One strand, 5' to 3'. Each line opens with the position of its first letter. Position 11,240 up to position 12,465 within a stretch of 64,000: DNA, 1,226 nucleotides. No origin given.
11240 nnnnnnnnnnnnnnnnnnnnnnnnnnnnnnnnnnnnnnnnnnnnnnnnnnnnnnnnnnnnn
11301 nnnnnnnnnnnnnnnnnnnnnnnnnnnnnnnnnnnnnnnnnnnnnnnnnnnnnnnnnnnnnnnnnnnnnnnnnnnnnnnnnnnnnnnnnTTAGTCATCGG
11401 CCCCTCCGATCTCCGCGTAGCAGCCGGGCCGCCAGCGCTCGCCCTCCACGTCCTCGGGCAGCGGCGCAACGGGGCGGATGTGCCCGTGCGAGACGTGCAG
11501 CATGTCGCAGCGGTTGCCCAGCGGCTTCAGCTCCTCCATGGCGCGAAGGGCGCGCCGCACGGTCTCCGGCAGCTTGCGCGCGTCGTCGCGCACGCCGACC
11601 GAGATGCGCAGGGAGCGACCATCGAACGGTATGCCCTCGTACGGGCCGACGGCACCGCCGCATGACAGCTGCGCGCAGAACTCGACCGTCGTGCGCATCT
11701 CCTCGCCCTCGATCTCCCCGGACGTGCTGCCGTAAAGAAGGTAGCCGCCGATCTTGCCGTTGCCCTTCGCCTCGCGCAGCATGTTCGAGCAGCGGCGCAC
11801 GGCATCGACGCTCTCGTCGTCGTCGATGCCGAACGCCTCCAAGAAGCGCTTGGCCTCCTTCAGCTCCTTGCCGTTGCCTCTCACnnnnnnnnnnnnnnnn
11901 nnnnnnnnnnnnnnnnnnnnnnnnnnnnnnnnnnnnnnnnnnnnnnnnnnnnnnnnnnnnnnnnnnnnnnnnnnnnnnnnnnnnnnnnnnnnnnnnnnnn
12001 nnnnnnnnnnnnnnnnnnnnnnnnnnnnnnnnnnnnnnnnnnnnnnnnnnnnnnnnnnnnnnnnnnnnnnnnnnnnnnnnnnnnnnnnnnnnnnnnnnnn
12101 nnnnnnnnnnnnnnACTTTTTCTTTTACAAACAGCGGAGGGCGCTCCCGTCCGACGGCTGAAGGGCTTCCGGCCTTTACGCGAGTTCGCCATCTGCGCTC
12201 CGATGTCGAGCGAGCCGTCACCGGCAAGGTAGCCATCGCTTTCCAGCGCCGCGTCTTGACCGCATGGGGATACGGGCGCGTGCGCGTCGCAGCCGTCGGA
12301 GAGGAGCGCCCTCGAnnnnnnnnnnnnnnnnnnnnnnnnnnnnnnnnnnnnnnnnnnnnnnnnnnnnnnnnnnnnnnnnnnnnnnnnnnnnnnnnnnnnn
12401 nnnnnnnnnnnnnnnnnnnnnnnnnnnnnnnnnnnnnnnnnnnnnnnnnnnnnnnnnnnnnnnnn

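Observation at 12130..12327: Gene-free ~180-nt segment flanked by 24-nt inverted repeats: candidate structured sRNA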

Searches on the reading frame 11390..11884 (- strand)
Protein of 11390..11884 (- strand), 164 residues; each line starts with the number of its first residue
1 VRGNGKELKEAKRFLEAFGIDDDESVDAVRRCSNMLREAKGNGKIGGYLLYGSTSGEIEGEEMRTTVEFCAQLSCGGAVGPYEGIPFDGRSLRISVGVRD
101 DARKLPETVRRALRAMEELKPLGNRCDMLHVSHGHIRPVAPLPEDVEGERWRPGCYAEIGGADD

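Call 47: find_homologous_proteins(query=window:11393-11884:-)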
Query seq(164 aa) (164 aa): 18 proteins with E <= 0.001 among 191 candidates.
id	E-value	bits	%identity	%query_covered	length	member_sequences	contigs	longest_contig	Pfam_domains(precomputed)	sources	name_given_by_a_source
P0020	5.9e-104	363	98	100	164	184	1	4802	-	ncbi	ncbi:MAG: hypothetical protein ACLVHC_01080 [Eggerthella lenta]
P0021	2.9e-97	341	95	100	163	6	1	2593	-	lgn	-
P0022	3.1e-90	318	92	100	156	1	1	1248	-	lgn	-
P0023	4.1e-90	318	90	99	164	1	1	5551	-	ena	-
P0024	4.3e-90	318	88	100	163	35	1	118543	-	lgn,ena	-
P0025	1.9e-89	316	88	100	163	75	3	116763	-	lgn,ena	-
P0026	2.0e-88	313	89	100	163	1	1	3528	-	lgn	-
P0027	4.6e-87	308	86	100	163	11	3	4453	-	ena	-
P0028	1.2e-84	300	87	100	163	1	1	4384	-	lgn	-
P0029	3.3e-74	266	93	81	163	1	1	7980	-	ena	-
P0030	6.6e-64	233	99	63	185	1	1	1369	-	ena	-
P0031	8.3e-63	229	99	62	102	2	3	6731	-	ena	-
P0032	2.6e-61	224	90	70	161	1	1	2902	-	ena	-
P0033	4.3e-47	178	99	51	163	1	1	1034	-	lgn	-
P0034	5.3e-46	175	96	51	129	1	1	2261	-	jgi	-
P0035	2.0e-44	169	55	97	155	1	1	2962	-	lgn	-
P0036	1.3e-28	118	48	96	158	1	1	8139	-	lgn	-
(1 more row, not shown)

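Call 48: find_encoding_contigs(protein=P0036, flank=4000, max_places=2)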
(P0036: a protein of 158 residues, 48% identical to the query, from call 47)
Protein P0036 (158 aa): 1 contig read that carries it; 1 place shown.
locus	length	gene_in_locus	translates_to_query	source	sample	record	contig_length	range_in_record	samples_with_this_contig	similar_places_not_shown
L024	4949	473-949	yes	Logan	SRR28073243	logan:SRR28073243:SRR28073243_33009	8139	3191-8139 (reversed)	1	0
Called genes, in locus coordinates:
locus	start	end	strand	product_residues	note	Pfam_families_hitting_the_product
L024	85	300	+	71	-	-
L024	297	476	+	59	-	-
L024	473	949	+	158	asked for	-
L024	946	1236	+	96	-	-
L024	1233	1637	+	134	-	-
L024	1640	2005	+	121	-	-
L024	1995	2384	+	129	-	-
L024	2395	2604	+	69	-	-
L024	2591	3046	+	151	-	-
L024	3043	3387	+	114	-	-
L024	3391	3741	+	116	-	-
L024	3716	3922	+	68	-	-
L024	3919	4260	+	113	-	-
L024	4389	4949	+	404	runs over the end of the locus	-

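Call 49: find_encoding_contigs(protein=P0035, flank=3000, max_places=2)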
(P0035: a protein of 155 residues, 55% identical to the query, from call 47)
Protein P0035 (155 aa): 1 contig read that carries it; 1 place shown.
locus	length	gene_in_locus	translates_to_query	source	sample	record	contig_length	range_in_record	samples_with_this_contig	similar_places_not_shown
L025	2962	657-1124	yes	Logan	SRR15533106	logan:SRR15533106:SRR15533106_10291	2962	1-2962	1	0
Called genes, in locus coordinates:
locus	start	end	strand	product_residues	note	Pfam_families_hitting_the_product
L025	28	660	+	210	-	PF02511:Thy1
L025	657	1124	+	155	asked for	-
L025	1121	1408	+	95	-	-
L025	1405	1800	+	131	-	-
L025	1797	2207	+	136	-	-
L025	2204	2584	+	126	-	-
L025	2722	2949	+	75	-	-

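Call 71: search_protein_families(library=pfam, proteins=[window:11390-11884:-], max_evalue=0.01)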
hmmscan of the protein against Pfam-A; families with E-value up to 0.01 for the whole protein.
window:11390-11884:- (164 aa): 0 families

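Call 72: search_protein_families(library=phrogs, proteins=[window:11390-11884:-], max_evalue=0.01)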
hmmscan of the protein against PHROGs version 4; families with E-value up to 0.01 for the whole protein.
window:11390-11884:- (164 aa): 0 families

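Call 99: predict_structure(alignment_id=A7)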
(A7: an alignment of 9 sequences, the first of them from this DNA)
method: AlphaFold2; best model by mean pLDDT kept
length: 164 residues; sequences in the alignment: 9
mean_pLDDT: 68.5   pTM: 0.67
mean pLDDT of the five models: 68.5, 67.5, 44.6, 37.5, 36.7
residues with pLDDT >= 90: 24; 70-90: 70; 50-70: 30; < 50: 40
segments of 3 or more residues with pLDDT < 50: 81-86, 134-164
pLDDT, mean of each block of 10 residues (from residue 1): 70 84 93 91 84 66 70 69 51 78 90 88 69 45 34 29 26
secondary structure, 60 per line:
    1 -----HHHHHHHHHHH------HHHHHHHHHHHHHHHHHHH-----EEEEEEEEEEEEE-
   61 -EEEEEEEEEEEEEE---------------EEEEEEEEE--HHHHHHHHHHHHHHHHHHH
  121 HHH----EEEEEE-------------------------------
elements in order: H6-16 H23-41 E47-59 E62-75 E91-99 H102-123 E128-133

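Call 101: fold_search(model_id=the predicted structure, library=pdb)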
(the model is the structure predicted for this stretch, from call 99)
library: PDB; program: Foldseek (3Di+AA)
matches with E <= 10: 474; with E <= 0.001: 0
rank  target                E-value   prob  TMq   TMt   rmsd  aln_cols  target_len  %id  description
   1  9r2r_A                1.4e-01  0.13  0.17  0.20  13.5       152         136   16  De novo designed M7 protein fold (released 2025-05-14)
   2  6yfj_AA               1.9e-01  0.38  0.24  0.31   7.8        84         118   13  Virus-like particle of bacteriophage ESE001 (released 2020-09-02)
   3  8ove_AP               4.2e-01  0.20  0.25  0.20  13.7       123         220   10  CRYO-EM STRUCTURE OF TRYPANOSOMA BRUCEI PROCYCLIC FORM 80S RIBOSOME : TB11CS6H1 snoRNA mutant (released 2023-11-29)
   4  6xyw_Bd               4.2e-01  0.09  0.18  0.14  16.0       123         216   12  Structure of the plant mitochondrial ribosome (released 2020-04-15)
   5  1izn_A                4.4e-01  0.10  0.22  0.16  11.5       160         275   11  Crystal Structure of Actin Filament Capping Protein CapZ (released 2003-04-08)
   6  1lql_A                5.3e-01  0.07  0.15  0.16  13.9       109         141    9  Crystal structure of OsmC like protein from Mycoplasma pneumoniae (released 2003-08-05)
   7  9rmm_C                5.3e-01  0.04  0.13  0.06  20.9       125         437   14  Crystal structure of outer membrane SilC (released 2025-07-23)
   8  3lk2_A                5.7e-01  0.12  0.23  0.16  10.3       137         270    9  Crystal structure of CapZ bound to the uncapping motif from CARMIL (released 2010-04-07)
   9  8f2r_I                5.7e-01  0.06  0.15  0.13  13.0        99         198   10  Human CCC complex (released 2023-05-24)
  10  8gxq_n                5.7e-01  0.06  0.17  0.04  13.4       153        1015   12  PIC-Mediator in complex with +1 nucleosome (T40N) in MH-binding state (released 2022-11-02)
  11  9rmm_F                5.7e-01  0.04  0.13  0.06  21.0       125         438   15  Crystal structure of outer membrane SilC (released 2025-07-23)
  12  4tma_B                6.0e-01  0.08  0.18  0.10  12.6       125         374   14  Crystal structure of gyrase bound to its inhibitor YacG (released 2014-07-23)
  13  9rmm_B                6.4e-01  0.04  0.13  0.06  20.9       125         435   14  Crystal structure of outer membrane SilC (released 2025-07-23)
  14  3lk3_A                6.8e-01  0.08  0.19  0.13  10.3       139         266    9  Crystal structure of CapZ bound to the CPI and CSI uncapping motifs from CARMIL (released 2010-04-07)
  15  6dwz_A                6.8e-01  0.05  0.16  0.08  16.2       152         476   10  Hermes transposase deletion dimer complex with (C/G) DNA (released 2018-09-19)
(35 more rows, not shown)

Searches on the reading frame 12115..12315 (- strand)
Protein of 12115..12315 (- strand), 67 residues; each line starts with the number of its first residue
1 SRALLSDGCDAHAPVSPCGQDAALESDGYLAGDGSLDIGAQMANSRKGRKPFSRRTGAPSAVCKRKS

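Call 73: search_protein_representatives(protein=window:12115-12315:-)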
Query: 67 residues. Proteins with E-value up to 0.001 (for the whole library): 1; up to 1e-10: 0; up to 1e-30: 0. The best 1 are listed.
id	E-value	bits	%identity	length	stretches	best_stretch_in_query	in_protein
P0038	2.3e-04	37.7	28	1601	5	23-62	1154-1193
